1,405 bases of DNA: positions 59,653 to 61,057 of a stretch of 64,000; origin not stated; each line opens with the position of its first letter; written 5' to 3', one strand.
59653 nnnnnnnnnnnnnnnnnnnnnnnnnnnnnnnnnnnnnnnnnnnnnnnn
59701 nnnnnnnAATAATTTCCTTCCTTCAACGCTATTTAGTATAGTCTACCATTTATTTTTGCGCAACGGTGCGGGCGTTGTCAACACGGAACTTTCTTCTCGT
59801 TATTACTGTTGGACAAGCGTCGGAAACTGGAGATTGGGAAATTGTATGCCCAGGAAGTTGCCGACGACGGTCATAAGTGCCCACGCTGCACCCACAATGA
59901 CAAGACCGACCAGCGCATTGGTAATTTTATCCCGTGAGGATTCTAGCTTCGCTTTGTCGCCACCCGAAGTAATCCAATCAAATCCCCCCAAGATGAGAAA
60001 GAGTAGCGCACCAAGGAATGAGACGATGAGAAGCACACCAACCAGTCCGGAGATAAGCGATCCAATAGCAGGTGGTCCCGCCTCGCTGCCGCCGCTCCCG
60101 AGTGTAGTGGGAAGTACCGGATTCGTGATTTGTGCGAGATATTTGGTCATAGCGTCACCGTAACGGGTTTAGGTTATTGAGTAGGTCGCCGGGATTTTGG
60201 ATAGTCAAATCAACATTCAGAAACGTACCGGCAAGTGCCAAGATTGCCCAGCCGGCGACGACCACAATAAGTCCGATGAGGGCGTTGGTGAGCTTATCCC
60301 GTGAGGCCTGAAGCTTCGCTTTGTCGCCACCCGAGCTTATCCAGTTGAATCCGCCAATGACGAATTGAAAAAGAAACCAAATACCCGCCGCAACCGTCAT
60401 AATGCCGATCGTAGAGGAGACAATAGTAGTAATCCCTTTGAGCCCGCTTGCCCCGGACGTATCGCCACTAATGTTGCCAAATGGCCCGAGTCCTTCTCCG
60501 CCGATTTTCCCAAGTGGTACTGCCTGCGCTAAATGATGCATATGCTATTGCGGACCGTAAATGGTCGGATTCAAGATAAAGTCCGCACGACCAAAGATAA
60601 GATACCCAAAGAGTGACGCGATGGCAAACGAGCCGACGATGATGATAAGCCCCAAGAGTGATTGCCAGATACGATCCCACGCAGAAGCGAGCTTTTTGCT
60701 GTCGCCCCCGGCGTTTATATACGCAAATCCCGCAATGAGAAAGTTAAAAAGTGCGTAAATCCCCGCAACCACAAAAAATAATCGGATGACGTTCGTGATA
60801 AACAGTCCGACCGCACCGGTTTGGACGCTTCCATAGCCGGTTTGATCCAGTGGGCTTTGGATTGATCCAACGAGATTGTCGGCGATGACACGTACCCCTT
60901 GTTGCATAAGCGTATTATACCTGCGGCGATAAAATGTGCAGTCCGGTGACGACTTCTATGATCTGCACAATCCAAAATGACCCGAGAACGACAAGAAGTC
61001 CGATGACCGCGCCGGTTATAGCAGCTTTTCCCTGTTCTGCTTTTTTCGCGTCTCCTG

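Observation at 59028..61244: Tandem array of six divergent T4SS pilin paralogues with recently duplicated DNA segments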

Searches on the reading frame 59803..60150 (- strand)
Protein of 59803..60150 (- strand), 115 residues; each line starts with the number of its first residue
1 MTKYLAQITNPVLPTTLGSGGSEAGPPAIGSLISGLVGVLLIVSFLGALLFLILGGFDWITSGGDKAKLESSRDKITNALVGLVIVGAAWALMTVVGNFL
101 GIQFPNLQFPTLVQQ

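Call 3: search_protein_families(library=pfam, proteins=[window:59803-60150:-], max_evalue=0.1)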
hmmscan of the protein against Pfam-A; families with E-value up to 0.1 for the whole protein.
window:59803-60150:- (115 aa): 1 family
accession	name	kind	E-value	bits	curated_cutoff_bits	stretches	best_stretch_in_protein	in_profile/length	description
PF18895.5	T4SS_pilin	-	9.7e-07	29.2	26.6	1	29-96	5-71/71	Type IV secretion system pilin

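Call 16: find_homologous_proteins(query=window:59803-60150:-, max_evalue=0.001)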
Query window:59803-60150:- (115 aa): 507 proteins with E <= 0.001 among 609 candidates; the best 120 are listed.
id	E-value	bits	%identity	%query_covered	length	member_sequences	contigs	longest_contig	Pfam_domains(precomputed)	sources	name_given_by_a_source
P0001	3.2e-65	235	100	100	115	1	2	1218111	PF18895.6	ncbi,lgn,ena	-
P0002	3.9e-47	177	73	100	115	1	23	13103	-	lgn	-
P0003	4.1e-47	177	74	96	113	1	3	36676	PF18895.6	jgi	-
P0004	1.1e-46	176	72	97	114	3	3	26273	-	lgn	-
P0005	1.9e-46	175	68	99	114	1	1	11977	PF18895.6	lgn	-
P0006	8.3e-46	173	67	99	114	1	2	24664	-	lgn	-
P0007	1.2e-45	172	75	96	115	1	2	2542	PF18895.6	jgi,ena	jgi:hypothetical protein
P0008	2.3e-45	171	70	97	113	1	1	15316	PF18895.6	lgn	-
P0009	8.4e-45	170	70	97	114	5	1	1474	-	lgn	-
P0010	1.1e-44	169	70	97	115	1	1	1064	PF18895.6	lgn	-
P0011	1.5e-44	169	67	97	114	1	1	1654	-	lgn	-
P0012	3.2e-44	168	67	97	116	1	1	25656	-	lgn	-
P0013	5.1e-44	167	67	99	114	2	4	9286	PF18895.6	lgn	-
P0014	1.2e-43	166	71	94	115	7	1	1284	PF18895.6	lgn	-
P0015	1.3e-43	166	68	97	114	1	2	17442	-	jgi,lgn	-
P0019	6.2e-43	164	68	97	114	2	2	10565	PF18895.6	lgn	-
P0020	6.8e-43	164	70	96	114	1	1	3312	PF18895.6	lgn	-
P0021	1.3e-42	163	65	97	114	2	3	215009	PF18895.6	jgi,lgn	-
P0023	2.7e-42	162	67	97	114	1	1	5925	PF18895.6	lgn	-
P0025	3.2e-42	161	66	96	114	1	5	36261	PF18895.6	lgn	-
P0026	4.8e-42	161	67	97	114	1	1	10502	PF18895.6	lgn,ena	-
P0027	7.6e-42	160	67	96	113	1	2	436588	-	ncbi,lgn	-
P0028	8.6e-42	160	67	96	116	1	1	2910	PF18895.6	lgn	-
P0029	1.1e-41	160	65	97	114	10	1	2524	PF18895.6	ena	-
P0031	9.1e-41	157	64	97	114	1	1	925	PF18895.6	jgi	jgi:hypothetical protein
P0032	1.0e-40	157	65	96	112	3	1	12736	PF18895.6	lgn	-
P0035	4.7e-40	154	61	98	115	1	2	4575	PF18895.6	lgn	-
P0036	7.3e-40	154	64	96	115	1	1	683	PF18895.6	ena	-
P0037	1.9e-39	152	64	97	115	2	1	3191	PF18895.6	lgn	-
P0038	5.1e-39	151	66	97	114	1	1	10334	PF18895.6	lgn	-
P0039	6.5e-39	151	62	97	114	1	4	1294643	PF18895.6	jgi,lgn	jgi:hypothetical protein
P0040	1.2e-38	150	62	96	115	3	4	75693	PF18895.6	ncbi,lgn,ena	-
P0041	2.8e-38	149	60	97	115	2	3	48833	PF18895.6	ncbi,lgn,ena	ncbi:MAG: hypothetical protein AAB492_02955 [Patescibacteria group bacterium]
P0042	4.0e-38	148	63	96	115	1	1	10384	PF18895.6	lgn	-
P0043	4.7e-38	148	61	96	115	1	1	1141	PF18895.6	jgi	jgi:hypothetical protein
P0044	6.2e-38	148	62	96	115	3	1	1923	PF18895.6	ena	-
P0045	2.5e-37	146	61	97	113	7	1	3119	PF18895.6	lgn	-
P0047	8.3e-36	141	60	96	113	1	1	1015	PF18895.6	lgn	-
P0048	7.0e-34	134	63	96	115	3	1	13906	PF18895.6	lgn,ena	-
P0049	1.8e-33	133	60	97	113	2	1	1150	PF18895.6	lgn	-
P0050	1.0e-32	131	57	96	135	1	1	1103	PF18895.6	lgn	-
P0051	1.8e-32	130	57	97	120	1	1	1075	PF18895.6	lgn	-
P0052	1.1e-31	127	55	96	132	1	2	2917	PF18895.6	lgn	-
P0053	1.4e-31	127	55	97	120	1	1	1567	PF18895.6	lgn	-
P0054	7.5e-31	125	55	96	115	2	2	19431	PF18895.6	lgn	-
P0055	1.2e-30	124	59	94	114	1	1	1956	PF18895.6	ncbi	-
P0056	1.7e-30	124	55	97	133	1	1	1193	PF18895.6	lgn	-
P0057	1.7e-30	124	54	97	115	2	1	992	PF18895.6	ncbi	-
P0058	2.8e-30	123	54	97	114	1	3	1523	PF18895.6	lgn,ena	-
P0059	8.7e-30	121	58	96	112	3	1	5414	PF18895.6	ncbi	-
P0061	1.6e-29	120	54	97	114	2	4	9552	PF18895.6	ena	-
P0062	1.8e-29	120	55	96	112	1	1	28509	PF18895.6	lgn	-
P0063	3.3e-29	119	52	98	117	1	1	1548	PF18895.6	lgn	-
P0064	3.4e-29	119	54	97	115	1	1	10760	PF18895.6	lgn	-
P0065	4.6e-29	119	53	97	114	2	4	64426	PF18895.6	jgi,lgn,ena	-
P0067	7.1e-29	118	54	97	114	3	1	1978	PF18895.6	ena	-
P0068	1.4e-28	117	57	98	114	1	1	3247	PF18895.6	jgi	jgi:hypothetical protein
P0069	1.5e-28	117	50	97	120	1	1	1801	PF18895.6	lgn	-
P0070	1.7e-28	117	52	96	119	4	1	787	PF18895.6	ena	-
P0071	1.7e-28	117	53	96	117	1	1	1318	PF18895.6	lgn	-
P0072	1.9e-28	117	54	97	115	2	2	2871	PF18895.6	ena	-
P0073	5.0e-28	116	57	88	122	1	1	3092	PF18895.6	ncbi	-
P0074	5.7e-28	115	52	100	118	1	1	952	PF18895.6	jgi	jgi:hypothetical protein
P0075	2.0e-27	114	52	97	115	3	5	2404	PF18895.6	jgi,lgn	-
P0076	2.3e-27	113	55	90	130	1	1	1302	PF18895.6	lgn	-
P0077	2.9e-27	113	58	87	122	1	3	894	PF18895.6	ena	-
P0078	3.3e-27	113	52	97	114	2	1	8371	PF18895.6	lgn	-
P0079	5.8e-27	112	65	72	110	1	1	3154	PF18895.6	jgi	-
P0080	1.7e-26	111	53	96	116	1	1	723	PF18895.6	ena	-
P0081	4.2e-26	109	59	84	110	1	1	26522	PF18895.6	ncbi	ncbi:hypothetical protein C4579_01395, partial [Candidatus Microgenomates bacterium]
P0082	5.6e-26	109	53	96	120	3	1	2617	PF18895.6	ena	-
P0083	7.4e-26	109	63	72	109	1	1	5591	PF18895.6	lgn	-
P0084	1.2e-25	108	65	72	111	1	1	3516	PF18895.6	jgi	-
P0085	1.3e-25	108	64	72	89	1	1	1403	PF18895.6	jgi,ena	-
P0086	1.9e-25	107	68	71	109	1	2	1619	PF18895.6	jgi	jgi:hypothetical protein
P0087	3.4e-25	107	65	71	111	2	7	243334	PF18895.6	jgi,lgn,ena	jgi:hypothetical protein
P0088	7.1e-25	105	67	71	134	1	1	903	PF18895.6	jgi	jgi:hypothetical protein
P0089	8.8e-25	105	57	82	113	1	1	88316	PF26067.1,PF18895.6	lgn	-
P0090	1.6e-24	104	65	71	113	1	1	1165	PF26067.1,PF18895.6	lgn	-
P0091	1.7e-24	104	59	87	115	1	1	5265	PF18895.6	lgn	-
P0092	2.9e-24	104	64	71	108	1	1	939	PF18895.6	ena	-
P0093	3.6e-24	103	63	70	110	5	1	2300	PF18895.6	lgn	-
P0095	3.8e-24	103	64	72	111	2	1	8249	PF18895.6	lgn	-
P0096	4.1e-24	103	64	72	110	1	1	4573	PF18895.6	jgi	jgi:hypothetical protein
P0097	5.4e-24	103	54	86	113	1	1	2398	PF18895.6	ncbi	-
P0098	5.7e-24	103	65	71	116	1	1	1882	PF18895.6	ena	-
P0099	6.8e-24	102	55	90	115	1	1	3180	PF18895.6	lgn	-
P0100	7.4e-24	102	62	72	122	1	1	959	PF18895.6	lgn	-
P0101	7.6e-24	102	63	73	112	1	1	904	PF18895.6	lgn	-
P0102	1.3e-23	101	66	72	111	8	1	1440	PF18895.6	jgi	-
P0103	1.4e-23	101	66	72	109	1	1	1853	PF18895.6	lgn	-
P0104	1.8e-23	101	70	64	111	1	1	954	PF18895.6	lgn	-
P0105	1.9e-23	101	57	96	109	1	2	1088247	PF18895.6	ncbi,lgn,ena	-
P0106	1.9e-23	101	52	92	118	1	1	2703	PF18895.6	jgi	jgi:hypothetical protein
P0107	2.2e-23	101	57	97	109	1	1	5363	PF18895.6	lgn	-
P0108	2.5e-23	101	58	84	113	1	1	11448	PF18895.6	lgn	-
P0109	2.9e-23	100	58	91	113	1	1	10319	PF18895.6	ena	-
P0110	3.0e-23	100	66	64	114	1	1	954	PF18895.6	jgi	-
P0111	3.1e-23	100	62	72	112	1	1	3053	PF18895.6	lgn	-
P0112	4.0e-23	100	63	71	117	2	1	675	PF18895.6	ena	-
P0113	4.1e-23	100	57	75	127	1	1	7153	PF18895.6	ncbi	-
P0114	4.9e-23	100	60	83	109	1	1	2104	PF18895.6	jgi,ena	-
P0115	5.4e-23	99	63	71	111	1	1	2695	PF18895.6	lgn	-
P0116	6.2e-23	99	64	71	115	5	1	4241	PF18895.6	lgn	-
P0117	6.2e-23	99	62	73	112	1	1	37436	PF18895.6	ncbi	-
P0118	6.5e-23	99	65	72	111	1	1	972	PF18895.6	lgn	-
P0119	6.5e-23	99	61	72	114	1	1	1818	PF18895.6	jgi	jgi:hypothetical protein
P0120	6.6e-23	99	68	65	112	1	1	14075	PF26067.1,PF18895.6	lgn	-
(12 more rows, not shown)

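Call 18: find_encoding_contigs(protein=P0001, flank=10000, max_places=2)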
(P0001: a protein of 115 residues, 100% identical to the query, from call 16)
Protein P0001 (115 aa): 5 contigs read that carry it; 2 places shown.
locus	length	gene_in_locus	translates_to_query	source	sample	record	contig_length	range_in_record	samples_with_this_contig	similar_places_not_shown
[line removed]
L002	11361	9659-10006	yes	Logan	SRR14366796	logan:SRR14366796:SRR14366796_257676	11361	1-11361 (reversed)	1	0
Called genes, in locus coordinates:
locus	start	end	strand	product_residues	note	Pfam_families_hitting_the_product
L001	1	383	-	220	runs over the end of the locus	PF01255:Prenyltransf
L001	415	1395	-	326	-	PF22700:MVD-like_N, PF18376:MDD_C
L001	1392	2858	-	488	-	PF00288:GHMP_kinases_N, PF08544:GHMP_kinases_C, PF00293:NUDIX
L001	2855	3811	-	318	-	PF10509:GalKase_gal_bdg (faint), PF00288:GHMP_kinases_N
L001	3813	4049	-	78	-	PF01796:OB_ChsH2_C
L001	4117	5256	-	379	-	PF00108:Thiolase_N, PF00109:ketoacyl-synt, PF08545:ACP_syn_III (faint), PF02803:Thiolase_C, PF22691:Thiolase_C_1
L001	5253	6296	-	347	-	PF08540:HMG_CoA_synt_C (faint), PF08541:ACP_syn_III_C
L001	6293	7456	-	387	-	PF00368:HMG-CoA_red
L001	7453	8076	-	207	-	PF04893:Yip1 (weak)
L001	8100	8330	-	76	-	-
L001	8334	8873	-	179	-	PF04542:Sigma70_r2, PF08281:Sigma70_r4_2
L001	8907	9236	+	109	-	-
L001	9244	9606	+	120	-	-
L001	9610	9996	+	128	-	-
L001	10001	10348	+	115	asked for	PF18895:T4SS_pilin (weak)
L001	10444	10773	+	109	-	PF26067:DUF8024 (weak), PF18895:T4SS_pilin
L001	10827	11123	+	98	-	PF18895:T4SS_pilin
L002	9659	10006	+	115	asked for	PF18895:T4SS_pilin (weak)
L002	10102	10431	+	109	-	PF26067:DUF8024 (weak), PF18895:T4SS_pilin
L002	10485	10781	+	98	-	PF18895:T4SS_pilin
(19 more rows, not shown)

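Call 19: find_encoding_contigs(protein=P0027, flank=10000, max_places=1)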
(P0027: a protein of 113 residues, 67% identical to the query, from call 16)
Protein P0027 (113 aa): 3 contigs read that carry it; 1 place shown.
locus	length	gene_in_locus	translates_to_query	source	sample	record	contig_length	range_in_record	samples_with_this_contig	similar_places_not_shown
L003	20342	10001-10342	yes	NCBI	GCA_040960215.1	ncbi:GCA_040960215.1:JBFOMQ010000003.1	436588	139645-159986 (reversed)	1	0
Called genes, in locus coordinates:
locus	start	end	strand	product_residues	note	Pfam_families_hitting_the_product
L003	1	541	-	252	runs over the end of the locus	PF01255:Prenyltransf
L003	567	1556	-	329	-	PF22700:MVD-like_N, PF00288:GHMP_kinases_N (faint), PF18376:MDD_C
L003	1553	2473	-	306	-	PF00288:GHMP_kinases_N, PF08544:GHMP_kinases_C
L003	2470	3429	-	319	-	PF00288:GHMP_kinases_N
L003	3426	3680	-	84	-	PF01796:OB_ChsH2_C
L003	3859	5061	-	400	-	PF00108:Thiolase_N, PF00109:ketoacyl-synt, PF08545:ACP_syn_III (faint), PF02803:Thiolase_C, PF22691:Thiolase_C_1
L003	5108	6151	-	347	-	PF08540:HMG_CoA_synt_C (faint), PF08541:ACP_syn_III_C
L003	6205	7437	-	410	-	PF00368:HMG-CoA_red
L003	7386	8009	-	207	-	PF04893:Yip1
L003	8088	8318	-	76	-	-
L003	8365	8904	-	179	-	PF04542:Sigma70_r2, PF08281:Sigma70_r4_2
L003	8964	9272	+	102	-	PF18895:T4SS_pilin (weak)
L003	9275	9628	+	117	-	-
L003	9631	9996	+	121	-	-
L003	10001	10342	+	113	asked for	-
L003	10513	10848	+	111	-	PF18895:T4SS_pilin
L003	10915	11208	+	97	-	PF18895:T4SS_pilin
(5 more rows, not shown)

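Call 20: find_encoding_contigs(protein=P0039, flank=10000, max_places=1)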
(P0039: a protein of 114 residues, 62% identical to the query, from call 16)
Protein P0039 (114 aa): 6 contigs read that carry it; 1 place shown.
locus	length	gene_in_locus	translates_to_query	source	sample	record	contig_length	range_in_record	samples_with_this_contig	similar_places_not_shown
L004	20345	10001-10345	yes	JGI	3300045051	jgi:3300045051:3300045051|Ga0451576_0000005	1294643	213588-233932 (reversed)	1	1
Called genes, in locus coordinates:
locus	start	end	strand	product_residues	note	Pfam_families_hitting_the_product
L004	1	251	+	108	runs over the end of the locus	PF18895:T4SS_pilin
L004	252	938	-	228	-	PF01255:Prenyltransf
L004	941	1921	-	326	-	PF22700:MVD-like_N, PF18376:MDD_C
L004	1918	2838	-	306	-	PF00288:GHMP_kinases_N, PF08544:GHMP_kinases_C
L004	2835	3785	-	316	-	PF00288:GHMP_kinases_N, PF08544:GHMP_kinases_C (faint)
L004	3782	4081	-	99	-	PF01796:OB_ChsH2_C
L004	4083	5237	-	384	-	PF00108:Thiolase_N, PF00109:ketoacyl-synt (weak), PF08545:ACP_syn_III (faint), PF02803:Thiolase_C, PF22691:Thiolase_C_1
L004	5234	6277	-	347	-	PF08541:ACP_syn_III_C, PF08540:HMG_CoA_synt_C (weak)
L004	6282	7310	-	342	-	PF00368:HMG-CoA_red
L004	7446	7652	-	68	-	-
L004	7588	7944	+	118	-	-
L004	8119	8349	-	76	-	-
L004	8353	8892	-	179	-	PF04542:Sigma70_r2, PF22029:PhyR_sigma2 (faint), PF08281:Sigma70_r4_2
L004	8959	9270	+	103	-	PF18895:T4SS_pilin (weak)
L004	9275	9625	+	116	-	-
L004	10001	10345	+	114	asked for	PF18895:T4SS_pilin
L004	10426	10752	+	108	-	PF18895:T4SS_pilin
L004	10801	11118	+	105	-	PF18895:T4SS_pilin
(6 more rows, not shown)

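Call 22: find_encoding_contigs(protein=P0105, flank=10000, max_places=1)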
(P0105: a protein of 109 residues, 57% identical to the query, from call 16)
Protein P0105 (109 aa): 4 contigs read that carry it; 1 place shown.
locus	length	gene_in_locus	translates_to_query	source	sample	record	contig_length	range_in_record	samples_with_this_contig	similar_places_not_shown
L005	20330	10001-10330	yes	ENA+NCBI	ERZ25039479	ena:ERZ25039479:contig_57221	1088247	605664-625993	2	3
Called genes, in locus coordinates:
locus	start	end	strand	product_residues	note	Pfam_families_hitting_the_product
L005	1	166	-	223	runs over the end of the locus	PF01255:Prenyltransf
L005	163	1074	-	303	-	PF22700:MVD-like_N, PF00288:GHMP_kinases_N, PF18376:MDD_C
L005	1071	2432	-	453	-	PF00288:GHMP_kinases_N, PF08544:GHMP_kinases_C, PF00293:NUDIX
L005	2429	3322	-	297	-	PF00288:GHMP_kinases_N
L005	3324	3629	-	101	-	PF01796:OB_ChsH2_C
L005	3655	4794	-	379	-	PF00108:Thiolase_N, PF00109:ketoacyl-synt, PF08545:ACP_syn_III (faint), PF02803:Thiolase_C, PF22691:Thiolase_C_1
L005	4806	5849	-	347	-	PF08540:HMG_CoA_synt_C (faint), PF08541:ACP_syn_III_C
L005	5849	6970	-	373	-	PF00368:HMG-CoA_red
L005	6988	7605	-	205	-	PF04893:Yip1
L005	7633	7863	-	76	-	-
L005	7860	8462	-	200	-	PF07638:Sigma70_ECF (faint), PF04542:Sigma70_r2, PF08281:Sigma70_r4_2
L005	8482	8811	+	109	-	-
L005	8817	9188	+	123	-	-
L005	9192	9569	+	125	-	PF18895:T4SS_pilin (weak)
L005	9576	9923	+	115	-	PF18895:T4SS_pilin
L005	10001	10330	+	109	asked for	PF18895:T4SS_pilin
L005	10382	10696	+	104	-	PF18895:T4SS_pilin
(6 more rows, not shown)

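Call 23: find_encoding_contigs(protein=P0087, flank=10000, max_places=1)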
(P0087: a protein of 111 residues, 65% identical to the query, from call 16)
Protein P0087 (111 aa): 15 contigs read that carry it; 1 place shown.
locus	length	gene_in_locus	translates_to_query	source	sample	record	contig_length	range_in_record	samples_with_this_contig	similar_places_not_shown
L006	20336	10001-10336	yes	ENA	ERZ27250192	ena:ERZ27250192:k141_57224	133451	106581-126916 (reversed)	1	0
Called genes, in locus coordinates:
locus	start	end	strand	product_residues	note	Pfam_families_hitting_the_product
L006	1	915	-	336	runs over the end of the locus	PF22700:MVD-like_N, PF18376:MDD_C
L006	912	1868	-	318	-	PF10509:GalKase_gal_bdg (weak), PF00288:GHMP_kinases_N, PF08544:GHMP_kinases_C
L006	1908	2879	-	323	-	PF00288:GHMP_kinases_N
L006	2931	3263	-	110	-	PF01796:OB_ChsH2_C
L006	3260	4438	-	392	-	PF00108:Thiolase_N, PF00109:ketoacyl-synt (weak), PF02803:Thiolase_C, PF22691:Thiolase_C_1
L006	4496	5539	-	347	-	PF08540:HMG_CoA_synt_C (faint), PF08541:ACP_syn_III_C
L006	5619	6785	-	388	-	PF00368:HMG-CoA_red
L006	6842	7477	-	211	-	PF04893:Yip1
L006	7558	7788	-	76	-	-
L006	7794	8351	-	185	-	PF07638:Sigma70_ECF (weak), PF04542:Sigma70_r2, PF08281:Sigma70_r4_2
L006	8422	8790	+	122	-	PF18895:T4SS_pilin (weak)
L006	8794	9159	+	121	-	PF18895:T4SS_pilin (faint)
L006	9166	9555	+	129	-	PF18895:T4SS_pilin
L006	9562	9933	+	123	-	PF18895:T4SS_pilin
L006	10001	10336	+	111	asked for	PF18895:T4SS_pilin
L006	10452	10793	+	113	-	PF18895:T4SS_pilin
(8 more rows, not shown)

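Call 63: search_protein_families(library=ncbifam, proteins=[window:59803-60150:-], max_evalue=0.1)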
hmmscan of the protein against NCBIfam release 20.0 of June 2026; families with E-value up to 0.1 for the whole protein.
window:59803-60150:- (115 aa): 1 family
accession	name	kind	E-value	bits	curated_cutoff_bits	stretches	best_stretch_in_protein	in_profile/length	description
NF045849.1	ICE_MMCAP2_0565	equivalog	8.7e-05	22.1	40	1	29-96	9-76/80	Mbov_0395 family pilin-like conjugal transfer protein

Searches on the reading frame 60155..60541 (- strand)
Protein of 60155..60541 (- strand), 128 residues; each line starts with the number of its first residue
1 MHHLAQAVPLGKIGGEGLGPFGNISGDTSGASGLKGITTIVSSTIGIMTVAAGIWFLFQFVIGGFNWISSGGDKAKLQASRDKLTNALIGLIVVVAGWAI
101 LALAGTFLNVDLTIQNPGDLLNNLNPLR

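Call 3: search_protein_families(library=pfam, proteins=[window:60155-60541:-], max_evalue=0.1)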
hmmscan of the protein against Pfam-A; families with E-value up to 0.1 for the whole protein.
window:60155-60541:- (128 aa): 2 families
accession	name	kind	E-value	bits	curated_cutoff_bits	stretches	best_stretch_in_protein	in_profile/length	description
PF18895.5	T4SS_pilin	-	0.00034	21.1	26.6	1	35-101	3-68/71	Type IV secretion system pilin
PF11862.13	DUF3382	-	0.0028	18.3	28.9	1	34-96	27-94/97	Domain of unknown function (DUF3382)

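Call 63: search_protein_families(library=ncbifam, proteins=[window:60155-60541:-], max_evalue=0.1)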
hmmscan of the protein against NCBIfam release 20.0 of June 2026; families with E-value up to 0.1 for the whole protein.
window:60155-60541:- (128 aa): 1 family
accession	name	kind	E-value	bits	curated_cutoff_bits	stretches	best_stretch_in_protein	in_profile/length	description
NF045849.1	ICE_MMCAP2_0565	equivalog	0.00039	20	40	1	35-102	11-74/80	Mbov_0395 family pilin-like conjugal transfer protein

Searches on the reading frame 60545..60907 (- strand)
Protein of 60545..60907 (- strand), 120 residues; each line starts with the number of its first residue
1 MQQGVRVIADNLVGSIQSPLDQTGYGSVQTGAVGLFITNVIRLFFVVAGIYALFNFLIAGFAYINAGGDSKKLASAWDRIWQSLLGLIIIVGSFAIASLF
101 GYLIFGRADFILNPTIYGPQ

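Call 3: search_protein_families(library=pfam, proteins=[window:60545-60907:-], max_evalue=0.1)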
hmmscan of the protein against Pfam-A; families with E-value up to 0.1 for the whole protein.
window:60545-60907:- (120 aa): 2 families
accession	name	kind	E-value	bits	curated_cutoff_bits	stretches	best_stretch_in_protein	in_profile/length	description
PF18895.5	T4SS_pilin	-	0.00041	20.8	26.6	1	35-102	7-70/71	Type IV secretion system pilin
PF04956.18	TrbC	-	0.0067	17.1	27.9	1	45-109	11-74/98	TrbC/VIRB2 pilin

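Call 63: search_protein_families(library=ncbifam, proteins=[window:60545-60907:-], max_evalue=0.1)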
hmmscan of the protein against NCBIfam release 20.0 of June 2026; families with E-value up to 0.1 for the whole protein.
window:60545-60907:- (120 aa): 1 family
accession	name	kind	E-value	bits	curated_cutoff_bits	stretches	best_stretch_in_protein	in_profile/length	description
NF045849.1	ICE_MMCAP2_0565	equivalog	0.00013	21.5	40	1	32-99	8-75/80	Mbov_0395 family pilin-like conjugal transfer protein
